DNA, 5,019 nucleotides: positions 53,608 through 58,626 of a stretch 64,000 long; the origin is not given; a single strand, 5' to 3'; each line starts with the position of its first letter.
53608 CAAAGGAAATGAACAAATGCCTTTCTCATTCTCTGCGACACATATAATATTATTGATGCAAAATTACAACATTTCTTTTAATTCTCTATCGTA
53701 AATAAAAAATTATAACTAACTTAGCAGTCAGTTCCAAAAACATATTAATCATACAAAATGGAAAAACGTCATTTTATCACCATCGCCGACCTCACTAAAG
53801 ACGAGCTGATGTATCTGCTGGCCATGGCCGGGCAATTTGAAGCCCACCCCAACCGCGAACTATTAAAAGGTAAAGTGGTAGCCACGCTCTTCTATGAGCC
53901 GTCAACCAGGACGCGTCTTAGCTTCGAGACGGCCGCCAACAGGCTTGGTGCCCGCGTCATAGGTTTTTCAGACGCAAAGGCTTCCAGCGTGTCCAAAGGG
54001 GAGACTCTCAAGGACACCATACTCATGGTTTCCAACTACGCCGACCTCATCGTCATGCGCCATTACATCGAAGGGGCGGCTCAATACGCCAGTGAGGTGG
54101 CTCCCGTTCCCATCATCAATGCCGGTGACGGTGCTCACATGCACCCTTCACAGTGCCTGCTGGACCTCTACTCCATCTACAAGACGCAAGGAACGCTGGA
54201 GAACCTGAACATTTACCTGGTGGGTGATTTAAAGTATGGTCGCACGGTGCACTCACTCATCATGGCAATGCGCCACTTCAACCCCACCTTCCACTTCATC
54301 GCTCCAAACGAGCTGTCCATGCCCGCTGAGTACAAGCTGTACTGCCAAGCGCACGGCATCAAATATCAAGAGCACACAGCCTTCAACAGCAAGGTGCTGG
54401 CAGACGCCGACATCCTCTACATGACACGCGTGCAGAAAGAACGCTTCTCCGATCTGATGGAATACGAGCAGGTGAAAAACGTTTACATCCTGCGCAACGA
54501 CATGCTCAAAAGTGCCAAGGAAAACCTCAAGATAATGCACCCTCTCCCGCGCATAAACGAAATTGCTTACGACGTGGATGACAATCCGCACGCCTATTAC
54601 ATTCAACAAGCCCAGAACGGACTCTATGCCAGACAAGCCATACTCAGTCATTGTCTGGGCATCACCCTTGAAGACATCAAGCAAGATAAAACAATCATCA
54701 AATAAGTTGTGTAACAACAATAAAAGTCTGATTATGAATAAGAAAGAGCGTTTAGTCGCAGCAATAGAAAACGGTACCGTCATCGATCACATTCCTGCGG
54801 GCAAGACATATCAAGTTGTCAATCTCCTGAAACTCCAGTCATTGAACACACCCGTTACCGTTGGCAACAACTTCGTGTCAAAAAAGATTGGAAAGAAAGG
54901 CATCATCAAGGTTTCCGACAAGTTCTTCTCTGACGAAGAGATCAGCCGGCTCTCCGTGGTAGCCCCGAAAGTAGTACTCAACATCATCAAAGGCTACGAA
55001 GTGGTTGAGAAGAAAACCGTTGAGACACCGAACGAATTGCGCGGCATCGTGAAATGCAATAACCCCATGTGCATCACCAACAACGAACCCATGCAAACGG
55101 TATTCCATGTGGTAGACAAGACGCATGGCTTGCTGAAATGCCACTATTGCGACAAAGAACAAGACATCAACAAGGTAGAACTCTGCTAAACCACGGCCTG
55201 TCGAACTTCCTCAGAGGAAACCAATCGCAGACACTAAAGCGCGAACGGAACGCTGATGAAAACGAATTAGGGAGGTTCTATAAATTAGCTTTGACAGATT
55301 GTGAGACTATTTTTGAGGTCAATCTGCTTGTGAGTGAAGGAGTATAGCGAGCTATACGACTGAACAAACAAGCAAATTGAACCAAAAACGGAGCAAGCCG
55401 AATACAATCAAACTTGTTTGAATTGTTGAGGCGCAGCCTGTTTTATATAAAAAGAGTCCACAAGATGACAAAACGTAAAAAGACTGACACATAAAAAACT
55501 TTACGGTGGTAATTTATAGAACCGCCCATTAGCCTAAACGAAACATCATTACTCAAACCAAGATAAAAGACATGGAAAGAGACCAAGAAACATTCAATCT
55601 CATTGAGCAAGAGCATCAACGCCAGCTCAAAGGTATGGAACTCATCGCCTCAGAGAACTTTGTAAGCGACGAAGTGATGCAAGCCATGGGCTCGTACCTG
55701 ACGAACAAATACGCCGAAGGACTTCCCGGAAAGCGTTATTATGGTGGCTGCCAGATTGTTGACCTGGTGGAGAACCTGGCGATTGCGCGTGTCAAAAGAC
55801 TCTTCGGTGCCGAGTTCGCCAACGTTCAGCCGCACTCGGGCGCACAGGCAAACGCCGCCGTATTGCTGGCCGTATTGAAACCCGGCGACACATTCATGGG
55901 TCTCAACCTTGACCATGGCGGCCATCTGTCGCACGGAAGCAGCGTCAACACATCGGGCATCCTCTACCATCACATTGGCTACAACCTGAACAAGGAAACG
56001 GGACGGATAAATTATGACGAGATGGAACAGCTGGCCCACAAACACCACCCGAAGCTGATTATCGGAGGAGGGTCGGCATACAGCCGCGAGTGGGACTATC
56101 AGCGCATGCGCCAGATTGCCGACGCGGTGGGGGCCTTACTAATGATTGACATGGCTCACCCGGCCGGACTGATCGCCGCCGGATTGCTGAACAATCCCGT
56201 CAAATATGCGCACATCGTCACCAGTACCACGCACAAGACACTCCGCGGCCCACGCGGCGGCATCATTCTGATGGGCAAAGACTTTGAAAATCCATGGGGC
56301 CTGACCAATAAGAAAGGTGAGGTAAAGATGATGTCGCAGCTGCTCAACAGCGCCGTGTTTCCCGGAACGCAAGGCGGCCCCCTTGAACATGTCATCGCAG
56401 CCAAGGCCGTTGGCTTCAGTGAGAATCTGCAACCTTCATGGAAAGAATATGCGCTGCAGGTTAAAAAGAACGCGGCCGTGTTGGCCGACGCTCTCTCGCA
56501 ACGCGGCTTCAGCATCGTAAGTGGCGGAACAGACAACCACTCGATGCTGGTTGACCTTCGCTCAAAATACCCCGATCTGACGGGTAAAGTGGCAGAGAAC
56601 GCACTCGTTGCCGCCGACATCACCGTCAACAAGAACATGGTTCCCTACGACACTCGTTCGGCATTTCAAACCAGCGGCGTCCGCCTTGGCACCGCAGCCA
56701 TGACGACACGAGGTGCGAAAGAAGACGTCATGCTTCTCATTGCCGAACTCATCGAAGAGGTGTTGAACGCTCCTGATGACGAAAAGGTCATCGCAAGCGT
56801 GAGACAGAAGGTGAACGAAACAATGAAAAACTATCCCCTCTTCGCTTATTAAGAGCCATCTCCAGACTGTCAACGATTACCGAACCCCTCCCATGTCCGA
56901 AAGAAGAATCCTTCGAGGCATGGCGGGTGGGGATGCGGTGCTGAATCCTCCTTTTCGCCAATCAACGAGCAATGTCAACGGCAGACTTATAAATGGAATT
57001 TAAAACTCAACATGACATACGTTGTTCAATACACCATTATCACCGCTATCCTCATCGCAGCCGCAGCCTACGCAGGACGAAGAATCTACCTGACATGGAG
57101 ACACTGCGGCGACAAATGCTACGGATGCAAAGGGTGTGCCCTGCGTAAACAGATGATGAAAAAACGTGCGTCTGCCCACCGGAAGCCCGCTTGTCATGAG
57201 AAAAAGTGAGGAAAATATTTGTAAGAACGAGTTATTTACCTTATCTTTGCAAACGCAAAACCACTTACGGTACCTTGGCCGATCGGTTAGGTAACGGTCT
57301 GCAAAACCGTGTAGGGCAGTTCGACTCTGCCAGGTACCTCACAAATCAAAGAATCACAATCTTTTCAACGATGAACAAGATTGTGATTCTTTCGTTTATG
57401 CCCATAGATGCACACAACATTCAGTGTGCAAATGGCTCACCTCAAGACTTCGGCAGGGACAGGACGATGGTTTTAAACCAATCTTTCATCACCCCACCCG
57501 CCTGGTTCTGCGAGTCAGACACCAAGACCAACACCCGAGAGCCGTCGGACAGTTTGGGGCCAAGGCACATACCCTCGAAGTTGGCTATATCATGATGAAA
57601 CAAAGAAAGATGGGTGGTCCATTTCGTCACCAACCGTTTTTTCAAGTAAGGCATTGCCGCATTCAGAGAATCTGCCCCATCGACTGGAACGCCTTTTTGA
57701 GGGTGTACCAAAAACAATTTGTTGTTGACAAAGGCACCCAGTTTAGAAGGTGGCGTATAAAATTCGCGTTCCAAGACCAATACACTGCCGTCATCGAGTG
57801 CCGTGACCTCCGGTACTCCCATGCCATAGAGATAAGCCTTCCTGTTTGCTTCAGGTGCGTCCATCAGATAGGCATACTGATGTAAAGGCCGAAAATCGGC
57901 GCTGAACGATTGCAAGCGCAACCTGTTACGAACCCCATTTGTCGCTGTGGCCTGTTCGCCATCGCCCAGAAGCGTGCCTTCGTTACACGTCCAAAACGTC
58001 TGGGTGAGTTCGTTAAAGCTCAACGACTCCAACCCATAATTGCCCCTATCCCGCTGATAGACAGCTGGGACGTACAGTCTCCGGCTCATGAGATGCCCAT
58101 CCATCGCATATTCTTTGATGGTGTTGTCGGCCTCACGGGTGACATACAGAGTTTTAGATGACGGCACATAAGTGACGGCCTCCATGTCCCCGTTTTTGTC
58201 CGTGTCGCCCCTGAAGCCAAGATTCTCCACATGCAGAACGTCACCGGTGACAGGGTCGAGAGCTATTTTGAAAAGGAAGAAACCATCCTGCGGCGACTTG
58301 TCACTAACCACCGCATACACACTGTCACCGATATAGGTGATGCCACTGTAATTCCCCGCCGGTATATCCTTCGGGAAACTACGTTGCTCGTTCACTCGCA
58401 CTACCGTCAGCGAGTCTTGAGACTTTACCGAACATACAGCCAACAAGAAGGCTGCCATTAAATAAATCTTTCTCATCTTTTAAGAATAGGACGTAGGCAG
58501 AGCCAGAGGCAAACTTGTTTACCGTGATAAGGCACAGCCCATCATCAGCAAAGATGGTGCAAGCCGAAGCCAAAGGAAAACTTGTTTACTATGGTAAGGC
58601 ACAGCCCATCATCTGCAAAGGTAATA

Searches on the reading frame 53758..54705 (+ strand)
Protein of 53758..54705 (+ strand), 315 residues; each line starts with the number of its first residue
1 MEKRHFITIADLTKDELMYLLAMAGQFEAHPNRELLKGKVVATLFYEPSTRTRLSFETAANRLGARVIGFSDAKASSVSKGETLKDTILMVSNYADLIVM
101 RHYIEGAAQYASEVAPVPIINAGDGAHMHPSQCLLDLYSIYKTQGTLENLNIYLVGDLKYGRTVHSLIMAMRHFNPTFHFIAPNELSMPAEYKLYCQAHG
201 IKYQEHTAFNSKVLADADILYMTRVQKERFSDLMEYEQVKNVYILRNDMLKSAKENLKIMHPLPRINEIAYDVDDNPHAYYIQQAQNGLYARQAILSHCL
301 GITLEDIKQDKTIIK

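Call 9: search_protein_families(library=pfam, proteins=[window:53758-54705:+], max_evalue=0.01)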
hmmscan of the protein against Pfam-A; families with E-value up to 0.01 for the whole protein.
window:53758-54705:+ (315 aa): 2 families
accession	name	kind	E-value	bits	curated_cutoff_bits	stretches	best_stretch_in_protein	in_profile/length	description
PF02729.26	OTCace_N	-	2e-48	164.7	29.9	1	4-141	1-147/148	Aspartate/ornithine carbamoyltransferase, carbamoyl-P binding domain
PF00185.30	OTCace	-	8.8e-30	104.3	29.4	1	149-298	2-156/157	Aspartate/ornithine carbamoyltransferase, Asp/Orn binding domain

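Call 19: find_encoding_contigs(protein=window:53758-54705:+, flank=10000, max_places=10)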
Protein window:53758-54705:+ (315 aa): 20 contigs read that carry it; 9 places shown.
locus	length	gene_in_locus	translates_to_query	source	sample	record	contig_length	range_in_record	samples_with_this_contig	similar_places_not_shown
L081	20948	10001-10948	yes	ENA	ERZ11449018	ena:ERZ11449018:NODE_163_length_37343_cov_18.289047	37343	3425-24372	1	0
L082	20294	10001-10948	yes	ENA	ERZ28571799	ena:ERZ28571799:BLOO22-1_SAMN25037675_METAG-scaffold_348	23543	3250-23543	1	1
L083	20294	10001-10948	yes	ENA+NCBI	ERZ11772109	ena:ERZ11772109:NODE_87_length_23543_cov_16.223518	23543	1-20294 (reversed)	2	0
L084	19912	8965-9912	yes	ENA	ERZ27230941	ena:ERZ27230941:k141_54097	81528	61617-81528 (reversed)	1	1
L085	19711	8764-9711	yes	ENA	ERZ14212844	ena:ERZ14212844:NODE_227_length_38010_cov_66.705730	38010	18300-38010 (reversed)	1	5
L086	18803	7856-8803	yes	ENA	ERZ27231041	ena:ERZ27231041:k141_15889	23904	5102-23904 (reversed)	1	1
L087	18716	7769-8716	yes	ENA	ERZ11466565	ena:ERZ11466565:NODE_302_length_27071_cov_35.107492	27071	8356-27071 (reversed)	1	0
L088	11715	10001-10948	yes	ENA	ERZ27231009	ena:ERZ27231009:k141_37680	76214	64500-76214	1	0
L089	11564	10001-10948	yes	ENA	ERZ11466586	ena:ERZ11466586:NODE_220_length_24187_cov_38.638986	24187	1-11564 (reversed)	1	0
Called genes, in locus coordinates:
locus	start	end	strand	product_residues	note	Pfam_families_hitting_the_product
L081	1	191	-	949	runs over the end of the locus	-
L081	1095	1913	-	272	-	PF15283:DUF4595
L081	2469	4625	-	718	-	PF03235:GmrSD_N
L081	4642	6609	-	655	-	PF03235:GmrSD_N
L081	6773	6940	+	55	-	-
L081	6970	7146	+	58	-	-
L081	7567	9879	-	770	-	PF00912:Transgly, PF28500:PBP_middle, PF00905:Transpeptidase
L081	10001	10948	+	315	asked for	PF02729:OTCace_N, PF00185:OTCace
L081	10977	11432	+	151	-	PF01948:PyrI, PF02748:PyrI_C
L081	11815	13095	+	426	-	PF00464:SHMT, PF00155:Aminotran_1_2 (weak)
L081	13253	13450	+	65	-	-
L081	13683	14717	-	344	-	PF06977:SdiA-regulated (faint), PF13449:Phytase-like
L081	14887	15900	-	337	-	PF00535:Glycos_transf_2, PF10111:Glyco_tranf_2_2, PF13641:Glyco_tranf_2_3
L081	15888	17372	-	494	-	PF01943:Polysacc_synt, PF13440:Polysacc_synt_3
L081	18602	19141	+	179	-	PF00886:Ribosomal_S16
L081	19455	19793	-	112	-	-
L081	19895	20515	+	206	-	PF00593:TonB_dep_Rec_b-barrel (weak)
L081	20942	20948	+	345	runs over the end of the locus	PF00106:adh_short (weak), PF01073:3Beta_HSD, PF01370:Epimerase, PF02719:Polysacc_synt_2, PF04321:RmlD_sub_bind (weak), PF07993:NAD_binding_4 (faint), PF08659:KR (weak), PF16363:GDP_Man_Dehyd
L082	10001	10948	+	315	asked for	PF02729:OTCace_N, PF00185:OTCace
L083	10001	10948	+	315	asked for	PF02729:OTCace_N, PF00185:OTCace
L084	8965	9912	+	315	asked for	PF02729:OTCace_N, PF00185:OTCace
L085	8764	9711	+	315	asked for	PF02729:OTCace_N, PF00185:OTCace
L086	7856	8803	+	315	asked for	PF02729:OTCace_N, PF00185:OTCace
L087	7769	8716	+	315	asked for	PF02729:OTCace_N, PF00185:OTCace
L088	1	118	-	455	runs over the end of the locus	PF01420:Methylase_S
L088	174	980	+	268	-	PF13495:Phage_int_SAM_4 (faint), PF00589:Phage_integrase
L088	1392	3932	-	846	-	PF12799:LRR_4 (faint), PF18998:Flg_new_2 (weak)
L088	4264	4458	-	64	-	-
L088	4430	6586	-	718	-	-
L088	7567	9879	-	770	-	PF00912:Transgly, PF28500:PBP_middle, PF00905:Transpeptidase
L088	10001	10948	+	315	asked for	PF02729:OTCace_N, PF00185:OTCace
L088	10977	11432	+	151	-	PF01948:PyrI, PF02748:PyrI_C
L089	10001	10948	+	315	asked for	PF02729:OTCace_N, PF00185:OTCace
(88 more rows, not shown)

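Call 35: list_cluster_members(proteins=[window:53758-54705:+, window:51324-53648:-])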
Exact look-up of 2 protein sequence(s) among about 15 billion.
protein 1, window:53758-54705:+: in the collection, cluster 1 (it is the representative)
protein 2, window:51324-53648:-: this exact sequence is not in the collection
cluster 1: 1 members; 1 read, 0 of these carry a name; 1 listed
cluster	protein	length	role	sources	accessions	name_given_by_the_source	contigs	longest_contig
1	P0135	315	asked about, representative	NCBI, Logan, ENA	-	-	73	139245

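Call 45: search_protein_families(library=ncbifam, proteins=[L081:1095-1913:-, L081:2469-4625:-, L081:4642-6609:-], max_evalue=0.01)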
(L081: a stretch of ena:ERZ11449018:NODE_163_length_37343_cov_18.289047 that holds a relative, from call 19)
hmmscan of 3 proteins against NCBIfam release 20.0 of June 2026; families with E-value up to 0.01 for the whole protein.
L081:1095-1913:- (272 aa): 0 families

L081:2469-4625:- (718 aa): 1 family
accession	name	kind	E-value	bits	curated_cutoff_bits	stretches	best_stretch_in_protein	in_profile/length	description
NF009400.1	PRK12765.1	equivalog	0.00023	19.8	448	1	467-509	359-401/596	flagellar filament capping protein FliD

L081:4642-6609:- (655 aa): 0 families

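Call 46: search_protein_families(library=padloc, proteins=[L081:1095-1913:-, L081:2469-4625:-, L081:4642-6609:-], max_evalue=0.001)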
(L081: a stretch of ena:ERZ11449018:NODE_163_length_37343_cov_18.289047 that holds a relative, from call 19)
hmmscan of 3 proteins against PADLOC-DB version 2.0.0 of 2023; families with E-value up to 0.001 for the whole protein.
L081:1095-1913:- (272 aa): 0 families

L081:2469-4625:- (718 aa): 0 families

L081:4642-6609:- (655 aa): 23 families
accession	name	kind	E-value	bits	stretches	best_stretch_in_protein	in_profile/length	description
PDLC04155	HEC-06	-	8.5e-20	68.7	1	11-86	18-89/562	-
PDLC04157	HEC-06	-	4.7e-18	63.1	1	9-220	17-232/558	-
PDLC02695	Orf5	-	8.8e-18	62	1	9-86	13-97/601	Orf5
PDLC04154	HEC-06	-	2e-17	61.1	1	11-85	21-90/569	-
PDLC02700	Orf5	-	6.2e-15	52.9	2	11-91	9-88/555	Orf5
PDLC02693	Orf5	-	9.2e-15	52.6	1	11-276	6-244/543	Orf5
PDLC02687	Orf5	-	1.1e-13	48.8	1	11-84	15-83/543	Orf5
PDLC02686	Orf5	-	1.2e-13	48.5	1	9-104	16-113/566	Orf5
PDLC02691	Orf5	-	1.2e-11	42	1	10-96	17-99/579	Orf5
PDLC02689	Orf5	-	2.8e-11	40.7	1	12-89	17-89/558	Orf5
PDLC02690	Orf5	-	2.9e-11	41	1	11-93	7-85/531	Orf5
PDLC02688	Orf5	-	9.6e-11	39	1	8-84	4-78/554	Orf5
PDLC02701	Orf5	-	2.3e-10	37.6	1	14-86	20-98/596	Orf5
PDLC02698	Orf5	-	5.2e-10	36.7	1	13-89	19-91/573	Orf5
PDLC02692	Orf5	-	5.8e-09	33.2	1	12-89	6-83/558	Orf5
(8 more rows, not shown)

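Call 47: search_protein_families(library=pfam, proteins=[L088:174-980:+, L081:1095-1913:-], max_evalue=0.01)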
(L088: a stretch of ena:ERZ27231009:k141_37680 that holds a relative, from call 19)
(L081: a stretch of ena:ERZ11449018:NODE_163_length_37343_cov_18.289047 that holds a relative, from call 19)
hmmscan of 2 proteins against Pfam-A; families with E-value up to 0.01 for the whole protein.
L088:174-980:+ (268 aa): 3 families
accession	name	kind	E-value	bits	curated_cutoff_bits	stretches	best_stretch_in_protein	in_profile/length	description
PF00589.27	Phage_integrase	-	4.8e-26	92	27.1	1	110-253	20-168/172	Phage integrase family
PF13495.12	Phage_int_SAM_4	-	2.7e-05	24.9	27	1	3-65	2-71/85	Phage integrase, N-terminal SAM-like domain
PF02899.23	Phage_int_SAM_1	-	0.0005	20.7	22.3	1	3-70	1-77/83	Phage integrase, N-terminal SAM-like domain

L081:1095-1913:- (272 aa): 1 family
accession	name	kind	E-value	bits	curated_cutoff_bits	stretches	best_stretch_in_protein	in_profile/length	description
PF15283.12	DUF4595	-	1.7e-28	100.4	34.2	1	61-259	3-201/202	Domain of unknown function (DUF4595) with porin-like fold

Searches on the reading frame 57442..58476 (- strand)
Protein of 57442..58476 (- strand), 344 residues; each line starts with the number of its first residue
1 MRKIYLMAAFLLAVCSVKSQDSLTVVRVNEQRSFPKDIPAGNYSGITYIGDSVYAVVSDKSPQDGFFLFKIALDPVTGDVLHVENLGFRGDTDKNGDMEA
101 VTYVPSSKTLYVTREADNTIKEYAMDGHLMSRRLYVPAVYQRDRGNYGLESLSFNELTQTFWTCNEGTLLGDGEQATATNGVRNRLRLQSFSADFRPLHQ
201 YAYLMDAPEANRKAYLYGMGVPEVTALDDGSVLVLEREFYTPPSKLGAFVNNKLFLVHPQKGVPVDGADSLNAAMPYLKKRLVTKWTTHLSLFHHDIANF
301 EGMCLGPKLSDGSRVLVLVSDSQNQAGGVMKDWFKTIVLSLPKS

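Call 54: search_protein_families(library=pfam, proteins=[window:57442-58476:-], max_evalue=0.00001)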
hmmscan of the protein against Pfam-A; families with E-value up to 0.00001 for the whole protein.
window:57442-58476:- (344 aa): 1 family
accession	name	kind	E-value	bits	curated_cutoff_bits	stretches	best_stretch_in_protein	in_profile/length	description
PF13449.12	Phytase-like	-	1.4e-43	150.3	27.6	1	39-321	2-281/284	Esterase-like activity of phytase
